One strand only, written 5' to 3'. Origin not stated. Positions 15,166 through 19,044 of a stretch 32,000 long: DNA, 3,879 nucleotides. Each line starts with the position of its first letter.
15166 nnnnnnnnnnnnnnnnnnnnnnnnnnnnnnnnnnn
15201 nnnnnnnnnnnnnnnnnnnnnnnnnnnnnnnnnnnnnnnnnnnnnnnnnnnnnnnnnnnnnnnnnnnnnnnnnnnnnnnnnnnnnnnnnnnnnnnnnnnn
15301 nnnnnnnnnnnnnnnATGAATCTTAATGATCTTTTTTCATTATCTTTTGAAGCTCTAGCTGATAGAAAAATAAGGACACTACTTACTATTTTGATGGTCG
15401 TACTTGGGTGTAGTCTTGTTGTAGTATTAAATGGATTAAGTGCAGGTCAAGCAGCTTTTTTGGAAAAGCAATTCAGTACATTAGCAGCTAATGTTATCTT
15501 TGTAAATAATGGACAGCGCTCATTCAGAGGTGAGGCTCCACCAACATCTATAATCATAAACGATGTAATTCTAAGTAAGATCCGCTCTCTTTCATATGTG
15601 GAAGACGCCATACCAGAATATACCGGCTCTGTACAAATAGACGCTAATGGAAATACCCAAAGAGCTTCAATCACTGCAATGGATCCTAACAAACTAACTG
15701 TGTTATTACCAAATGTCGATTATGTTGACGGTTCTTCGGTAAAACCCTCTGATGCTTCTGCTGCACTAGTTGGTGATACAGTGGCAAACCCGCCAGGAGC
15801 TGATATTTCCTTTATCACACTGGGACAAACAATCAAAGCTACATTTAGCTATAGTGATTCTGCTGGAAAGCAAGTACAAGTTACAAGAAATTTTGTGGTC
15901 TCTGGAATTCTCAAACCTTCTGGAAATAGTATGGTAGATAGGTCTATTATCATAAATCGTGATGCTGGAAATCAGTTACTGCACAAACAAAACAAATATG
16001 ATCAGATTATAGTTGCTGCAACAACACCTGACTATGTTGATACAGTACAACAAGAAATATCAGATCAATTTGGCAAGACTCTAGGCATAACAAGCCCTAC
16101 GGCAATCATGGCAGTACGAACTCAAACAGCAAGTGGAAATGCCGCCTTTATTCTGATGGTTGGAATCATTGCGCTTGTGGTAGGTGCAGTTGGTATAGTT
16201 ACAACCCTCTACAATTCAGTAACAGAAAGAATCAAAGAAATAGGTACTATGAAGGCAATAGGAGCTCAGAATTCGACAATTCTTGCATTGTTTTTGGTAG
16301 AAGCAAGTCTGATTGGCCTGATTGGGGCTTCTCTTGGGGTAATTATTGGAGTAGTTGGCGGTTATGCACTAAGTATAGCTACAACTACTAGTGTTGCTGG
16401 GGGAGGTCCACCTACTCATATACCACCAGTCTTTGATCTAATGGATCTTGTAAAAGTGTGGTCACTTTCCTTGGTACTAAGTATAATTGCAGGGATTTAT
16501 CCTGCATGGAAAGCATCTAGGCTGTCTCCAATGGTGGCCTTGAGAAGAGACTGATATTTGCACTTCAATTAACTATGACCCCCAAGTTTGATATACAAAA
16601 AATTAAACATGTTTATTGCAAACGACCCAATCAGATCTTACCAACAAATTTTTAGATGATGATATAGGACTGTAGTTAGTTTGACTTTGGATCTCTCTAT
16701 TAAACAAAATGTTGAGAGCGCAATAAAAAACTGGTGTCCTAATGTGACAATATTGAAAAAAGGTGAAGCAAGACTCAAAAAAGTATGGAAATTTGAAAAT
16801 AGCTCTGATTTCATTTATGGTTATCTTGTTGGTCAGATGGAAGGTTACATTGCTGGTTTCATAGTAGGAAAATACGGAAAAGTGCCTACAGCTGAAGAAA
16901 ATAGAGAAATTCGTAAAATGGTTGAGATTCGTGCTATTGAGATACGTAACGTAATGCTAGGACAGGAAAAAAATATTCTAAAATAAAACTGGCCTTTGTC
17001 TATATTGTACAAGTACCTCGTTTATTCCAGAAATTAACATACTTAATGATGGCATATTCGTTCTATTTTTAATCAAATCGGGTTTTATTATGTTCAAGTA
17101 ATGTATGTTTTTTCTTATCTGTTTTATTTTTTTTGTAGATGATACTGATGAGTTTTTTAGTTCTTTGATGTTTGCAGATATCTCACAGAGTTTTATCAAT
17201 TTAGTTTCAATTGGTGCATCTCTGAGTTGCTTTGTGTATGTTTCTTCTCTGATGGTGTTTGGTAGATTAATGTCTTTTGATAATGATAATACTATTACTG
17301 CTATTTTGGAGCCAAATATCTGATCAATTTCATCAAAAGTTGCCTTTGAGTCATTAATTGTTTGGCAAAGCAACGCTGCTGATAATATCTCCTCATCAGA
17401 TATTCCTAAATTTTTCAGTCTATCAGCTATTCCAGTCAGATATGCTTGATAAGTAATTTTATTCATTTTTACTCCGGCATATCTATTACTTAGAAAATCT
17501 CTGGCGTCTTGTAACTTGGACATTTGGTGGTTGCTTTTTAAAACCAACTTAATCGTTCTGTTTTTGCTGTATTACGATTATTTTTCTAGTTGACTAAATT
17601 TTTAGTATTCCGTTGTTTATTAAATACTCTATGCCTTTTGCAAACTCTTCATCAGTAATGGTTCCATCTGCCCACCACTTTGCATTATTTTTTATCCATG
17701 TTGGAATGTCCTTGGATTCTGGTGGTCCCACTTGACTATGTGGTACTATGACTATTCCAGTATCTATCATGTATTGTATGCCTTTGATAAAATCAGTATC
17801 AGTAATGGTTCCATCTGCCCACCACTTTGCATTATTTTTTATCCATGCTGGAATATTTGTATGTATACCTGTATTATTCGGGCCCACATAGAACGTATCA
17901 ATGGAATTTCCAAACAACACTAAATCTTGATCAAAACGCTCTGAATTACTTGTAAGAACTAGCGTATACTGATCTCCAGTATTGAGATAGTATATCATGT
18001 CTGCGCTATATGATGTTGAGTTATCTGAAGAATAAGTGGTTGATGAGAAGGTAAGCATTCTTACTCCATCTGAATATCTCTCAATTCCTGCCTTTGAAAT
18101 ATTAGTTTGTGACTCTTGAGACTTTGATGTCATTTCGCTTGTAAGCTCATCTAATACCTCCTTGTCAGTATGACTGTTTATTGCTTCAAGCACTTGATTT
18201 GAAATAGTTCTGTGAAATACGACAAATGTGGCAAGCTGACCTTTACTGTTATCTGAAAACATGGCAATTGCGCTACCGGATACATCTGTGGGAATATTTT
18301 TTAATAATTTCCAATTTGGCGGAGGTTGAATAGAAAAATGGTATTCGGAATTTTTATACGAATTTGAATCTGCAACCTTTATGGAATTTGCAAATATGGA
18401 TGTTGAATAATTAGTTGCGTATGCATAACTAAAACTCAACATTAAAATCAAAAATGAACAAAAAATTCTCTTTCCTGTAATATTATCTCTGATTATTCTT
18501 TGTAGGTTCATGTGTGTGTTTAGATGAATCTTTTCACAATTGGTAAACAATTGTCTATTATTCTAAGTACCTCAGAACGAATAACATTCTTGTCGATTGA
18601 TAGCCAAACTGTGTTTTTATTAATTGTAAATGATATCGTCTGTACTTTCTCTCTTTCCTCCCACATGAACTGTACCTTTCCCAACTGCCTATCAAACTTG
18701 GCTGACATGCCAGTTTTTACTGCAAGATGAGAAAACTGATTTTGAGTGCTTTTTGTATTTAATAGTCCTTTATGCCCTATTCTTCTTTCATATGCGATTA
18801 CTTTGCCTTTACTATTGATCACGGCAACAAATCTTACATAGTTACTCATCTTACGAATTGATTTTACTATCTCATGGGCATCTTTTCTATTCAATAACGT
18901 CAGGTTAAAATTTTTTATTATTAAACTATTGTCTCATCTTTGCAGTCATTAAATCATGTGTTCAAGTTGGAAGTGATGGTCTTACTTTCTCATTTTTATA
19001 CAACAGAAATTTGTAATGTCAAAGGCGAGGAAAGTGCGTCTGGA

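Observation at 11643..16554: MacB-type ABC transporter with a 687-aa Ig-repeat surface protein encoded between ATPase and permease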

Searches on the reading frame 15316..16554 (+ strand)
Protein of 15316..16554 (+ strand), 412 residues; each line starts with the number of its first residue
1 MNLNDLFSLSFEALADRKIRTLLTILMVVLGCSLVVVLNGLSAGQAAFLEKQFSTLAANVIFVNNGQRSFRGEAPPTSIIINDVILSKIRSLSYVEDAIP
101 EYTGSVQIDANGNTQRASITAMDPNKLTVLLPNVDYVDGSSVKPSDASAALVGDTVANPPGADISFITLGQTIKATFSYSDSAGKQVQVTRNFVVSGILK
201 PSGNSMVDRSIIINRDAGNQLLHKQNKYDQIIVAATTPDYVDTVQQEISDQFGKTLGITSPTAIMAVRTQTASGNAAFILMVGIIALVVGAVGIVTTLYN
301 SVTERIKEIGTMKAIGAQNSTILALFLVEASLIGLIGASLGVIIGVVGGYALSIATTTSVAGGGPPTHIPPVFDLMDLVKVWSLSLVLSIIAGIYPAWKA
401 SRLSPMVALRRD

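Call 3: search_protein_families(library=pfam, proteins=[window:15316-16554:+], max_evalue=0.01)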
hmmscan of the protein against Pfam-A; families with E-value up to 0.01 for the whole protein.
window:15316-16554:+ (412 aa): 2 families
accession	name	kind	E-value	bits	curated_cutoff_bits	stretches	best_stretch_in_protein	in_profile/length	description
PF02687.27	FtsX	-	3.1e-18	66.4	25.5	1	281-405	2-120/120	FtsX-like permease C-terminal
PF12704.14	MacB_PCD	-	2.1e-17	64.5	27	1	21-250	1-206/207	MacB-like periplasmic core domain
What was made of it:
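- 15316..16554 (+): MacB-type permease (412 aa): 4 TM and an extracytoplasmic domain of about 223 aa (res 47-269, nt 15454-16122). Pfam MacB_PCD plus FtsX (call 3).
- Checked: Permease, 15316-16554, 412 aa. Pfam MacB_PCD scores 2e-17 and FtsX 3e-18, both above cut-off (call 3).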

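Call 4: search_protein_families(library=ncbifam, proteins=[window:15316-16554:+], max_evalue=0.01)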
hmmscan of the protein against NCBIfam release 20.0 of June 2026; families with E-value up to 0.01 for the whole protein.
window:15316-16554:+ (412 aa): 10 families
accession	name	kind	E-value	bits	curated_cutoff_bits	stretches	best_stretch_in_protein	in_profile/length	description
TIGR02212.1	lolCE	equivalog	5.8e-28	98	362.45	1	21-411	24-410/411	lipoprotein-releasing ABC transporter permease subunit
NF007826.0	PRK10535.1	equivalog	7.9e-26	90.5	966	2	267-411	513-647/648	macrolide ABC transporter ATP-binding protein/permease MacB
TIGR03434.1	ADOP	subfamily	1e-18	66.8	622.3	1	239-412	639-803/803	ADOP family duplicated permease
NF008357.0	PRK11146.1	exception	1e-14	54.2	439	1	118-407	114-409/414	lipoprotein-releasing ABC transporter permease subunit LolE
NF038347.1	FtsX_Gpos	exception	1.9e-10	40.6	225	1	228-358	121-249/296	permease-like cell division protein FtsX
TIGR02213.1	lolE_release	exception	1.9e-10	40.2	540.35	1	169-408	159-407/411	lipoprotein-releasing ABC transporter permease subunit LolE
NF008076.0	PRK10814.1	exception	3.6e-10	39.4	473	1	86-410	82-397/399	lipoprotein-releasing ABC transporter permease subunit LolC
NF038346.1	FtsX_actino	exception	2.9e-08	33.5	250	1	278-398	182-299/308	permease-like cell division protein FtsX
TIGR01185.1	devC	equivalog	6.4e-07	28.7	290.35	1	272-348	253-330/380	ABC transporter permease DevC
TIGR00439.2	FtsX_Gneg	equivalog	0.00022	20.6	255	1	278-392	174-282/292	permease-like cell division protein FtsX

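Call 11: search_solved_structures(query=window:15316-16551:+, max_evalue=0.001)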
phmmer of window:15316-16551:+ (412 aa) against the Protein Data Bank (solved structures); distinct sequences matched with E-value up to 0.001: 13.
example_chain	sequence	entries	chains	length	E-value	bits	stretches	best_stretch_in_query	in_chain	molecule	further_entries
9o9x_C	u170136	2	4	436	1.3e-21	80.6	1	168-412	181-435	ABC transporter permease YtrF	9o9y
5nik_J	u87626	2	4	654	4e-19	72.3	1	271-411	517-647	Macrolide export ATP-binding/permease protein MacB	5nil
5gko_A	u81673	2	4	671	5.4e-18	68.6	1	268-412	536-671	Macrolide export ATP-binding/permease protein MacB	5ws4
5lil_A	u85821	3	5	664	6.8e-15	58.4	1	3-411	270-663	Macrolide export ATP-binding/permease protein MacB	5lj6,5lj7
5xu1_M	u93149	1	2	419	1.4e-13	54.1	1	261-411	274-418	ABC transporter permeae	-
9w37_A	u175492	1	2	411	2.1e-10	43.6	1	281-411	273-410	LolF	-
9w35_A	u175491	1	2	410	3.7e-10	42.9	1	281-410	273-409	LolF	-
9w2w_A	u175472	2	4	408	3.2e-09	39.8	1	281-409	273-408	LolF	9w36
7arh_C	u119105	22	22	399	5.1e-06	29.2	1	279-411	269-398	Lipoprotein-releasing ABC transporter permease subunit LolC | Lipo-releasing system transmembrane protein lolC | Lipoprotein-releasing system transmembrane prot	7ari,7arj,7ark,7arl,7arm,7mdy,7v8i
7arh_E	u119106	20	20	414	8e-06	28.6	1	278-407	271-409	Lipoprotein-releasing system transmembrane protein LolE | Lipoprotein transporter subunit LolE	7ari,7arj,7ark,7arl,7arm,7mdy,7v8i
7mdx_B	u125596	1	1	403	1.8e-05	27.4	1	278-405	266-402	Lipoprotein-releasing system transmembrane protein LolE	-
9rli_E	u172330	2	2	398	2.3e-05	27.1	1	281-407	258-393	Lipoprotein-releasing system transmembrane protein LolE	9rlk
7mdx_A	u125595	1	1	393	0.00014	24.5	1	279-405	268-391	Lipoprotein-releasing system transmembrane protein LolC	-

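Call 96: search_protein_families(library=padloc, proteins=[window:15316-16551:+], max_evalue=0.001)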
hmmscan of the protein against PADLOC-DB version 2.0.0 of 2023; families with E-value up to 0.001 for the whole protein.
window:15316-16551:+ (412 aa): 2 families
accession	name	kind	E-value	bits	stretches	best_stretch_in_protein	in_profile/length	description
PDLC01991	CARF_m8--CARF_LolE_TM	-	2.1e-16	57.2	1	271-403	434-550/810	-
PDLC01990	CARF_m8--CARF_Beta-galactosidase_LolE_TM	-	2.9e-13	46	1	34-411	1169-1535/1791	-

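Call 107: predict_structure(protein=window:15316-16551:+)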
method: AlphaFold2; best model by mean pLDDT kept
length: 412 residues; sequences in the alignment: 1
mean_pLDDT: 40.0   pTM: 0.27
mean pLDDT of the five models: 40.0, 39.5, 39.5, 35.7, 35.2
residues with pLDDT >= 90: 0; 70-90: 7; 50-70: 114; < 50: 291
segments of 3 or more residues with pLDDT < 50: 1-14, 39-275, 353-373, 402-412
pLDDT, mean of each block of 10 residues (from residue 1): 34 49 54 51 45 36 27 24 24 24 24 24 24 25 24 24 30 41 39 36 28 27 25 27 30 35 35 48 60 69 66 51 63 66 60 46 38 50 57 55 46 41
secondary structure, 60 per line:
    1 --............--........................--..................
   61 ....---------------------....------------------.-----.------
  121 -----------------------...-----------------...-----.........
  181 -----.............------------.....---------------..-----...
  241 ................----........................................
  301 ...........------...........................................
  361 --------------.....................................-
elements in order: H3-14 H17-40 H43-64 H86-89 E172-180 E186-198 E211-215 H238-256 H261-311 H318-360 H375-411
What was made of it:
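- On Type VII (MacB/FtsX-fold) ABC transporter superfamily: The single-sequence AF2 model of the permease was unusable (pLDDT 40; call 107).
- Multimer prediction was not possible with these tools, and the single-sequence permease model failed (pLDDT 40; call 107).
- Tried and rejected: The single-sequence permease model was unusable, at pLDDT 40 (call 107).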

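Call 108: search_solved_structures(query=A5, max_evalue=0.001)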
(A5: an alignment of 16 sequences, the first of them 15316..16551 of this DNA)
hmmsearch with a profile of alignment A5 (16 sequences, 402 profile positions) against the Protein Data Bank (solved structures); distinct sequences matched with E-value up to 0.001: 26.
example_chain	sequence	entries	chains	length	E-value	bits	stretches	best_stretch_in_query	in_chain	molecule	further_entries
5nik_J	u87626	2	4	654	5.8e-71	243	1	5-402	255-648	Macrolide export ATP-binding/permease protein MacB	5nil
5lil_A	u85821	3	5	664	5.8e-69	236.4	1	5-401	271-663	Macrolide export ATP-binding/permease protein MacB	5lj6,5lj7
5gko_A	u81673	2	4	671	1.2e-67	232.1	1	5-402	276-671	Macrolide export ATP-binding/permease protein MacB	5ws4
5xu1_M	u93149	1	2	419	2.3e-57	198.1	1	7-402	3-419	ABC transporter permeae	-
9o9x_C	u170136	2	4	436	4.8e-53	183.9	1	5-402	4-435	ABC transporter permease YtrF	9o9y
9w37_A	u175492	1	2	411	7.7e-40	140.5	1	23-402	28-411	LolF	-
9w35_A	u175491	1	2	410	3.2e-39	138.4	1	23-401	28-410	LolF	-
9w2w_A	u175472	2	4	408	2.3e-37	132.3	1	23-399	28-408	LolF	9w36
7arh_C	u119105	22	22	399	4e-31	111.8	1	21-402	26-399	Lipoprotein-releasing ABC transporter permease subunit LolC | Lipo-releasing system transmembrane protein lolC | Lipoprotein-releasing system transmembrane prot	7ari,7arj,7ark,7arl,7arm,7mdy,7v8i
7arh_E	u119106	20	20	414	1e-29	107.1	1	22-397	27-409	Lipoprotein-releasing system transmembrane protein LolE | Lipoprotein transporter subunit LolE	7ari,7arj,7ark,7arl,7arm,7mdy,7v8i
7mdx_B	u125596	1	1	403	2e-29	106.2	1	22-395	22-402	Lipoprotein-releasing system transmembrane protein LolE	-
7mdx_A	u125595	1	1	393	3.1e-27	98.9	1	21-396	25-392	Lipoprotein-releasing system transmembrane protein LolC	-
9rli_E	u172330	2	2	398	5.7e-26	94.8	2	273-397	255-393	Lipoprotein-releasing system transmembrane protein LolE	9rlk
5f9q_A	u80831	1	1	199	5.2e-11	45.5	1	76-247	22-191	Macrolide export ATP-binding/permease protein YknZ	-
3ftj_A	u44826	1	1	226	3.9e-10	42.6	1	49-269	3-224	Macrolide export ATP-binding/permease protein macB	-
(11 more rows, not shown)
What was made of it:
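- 15316..16554 (+): A profile of 16 trio-linked permeases matches E. coli MacB at 6e-71 over its whole permease part (call 108).
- On Type VII (MacB/FtsX-fold) ABC transporter superfamily: The profile matches MacB at 6e-71 over residues 255-648 (call 108).
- Closest known: MacAB. Same: The permease profile matches MacB end to end, including the extracytoplasmic domain (6e-71), and Spr0695 (2e-57) (call 108).
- Closest known: LolCDE-LolA. Same: The permease matches lolCE (6e-28) and LolF, LolC and LolE structures (calls 4, 108).
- The permease profile is MacB-proper: 6e-71 to E. coli MacB, 2e-57 to S. pneumoniae Spr0695 and 1e-7 to FtsX (call 108). The permease profile is far from FtsX (1e-7) and close to MacB (6e-71) (call 108).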

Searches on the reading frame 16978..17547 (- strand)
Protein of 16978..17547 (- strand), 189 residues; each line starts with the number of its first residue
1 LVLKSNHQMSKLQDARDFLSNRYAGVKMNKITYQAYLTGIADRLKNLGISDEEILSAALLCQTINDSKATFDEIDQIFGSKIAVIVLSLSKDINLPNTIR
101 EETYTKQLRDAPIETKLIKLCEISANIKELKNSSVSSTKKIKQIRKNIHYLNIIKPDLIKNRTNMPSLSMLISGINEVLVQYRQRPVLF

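Call 3: search_protein_families(library=pfam, proteins=[window:16978-17547:-], max_evalue=0.01)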
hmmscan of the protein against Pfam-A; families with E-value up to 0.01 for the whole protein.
window:16978-17547:- (189 aa): 2 families
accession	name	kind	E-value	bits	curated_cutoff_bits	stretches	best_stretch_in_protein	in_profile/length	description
PF13328.12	HD_4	-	2.9e-08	34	27.2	1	15-144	1-141/156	HD domain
PF04100.18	Vps53_N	-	1.4e-06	28.1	26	1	67-180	15-125/372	Vps53, N-terminal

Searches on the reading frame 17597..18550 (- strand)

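Call 99: search_protein_families(library=pfam, proteins=[window:17597-18550:-], max_evalue=0.01)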
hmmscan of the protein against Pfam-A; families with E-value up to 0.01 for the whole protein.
window:17597-18550:- (318 aa): 1 family
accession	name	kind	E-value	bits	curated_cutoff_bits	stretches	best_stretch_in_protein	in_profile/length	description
PF01789.22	PsbP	-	1.5e-05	25.6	23.5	1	62-221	3-154/155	PsbP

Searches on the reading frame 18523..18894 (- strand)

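Call 99: search_protein_families(library=pfam, proteins=[window:18523-18894:-], max_evalue=0.01)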
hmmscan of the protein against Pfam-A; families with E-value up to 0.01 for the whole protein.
window:18523-18894:- (124 aa): 1 family
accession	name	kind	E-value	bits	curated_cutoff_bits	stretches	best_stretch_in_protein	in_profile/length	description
PF20364.3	DUF6659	-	5.5e-06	27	27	1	17-114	19-117/131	Family of unknown function (DUF6659)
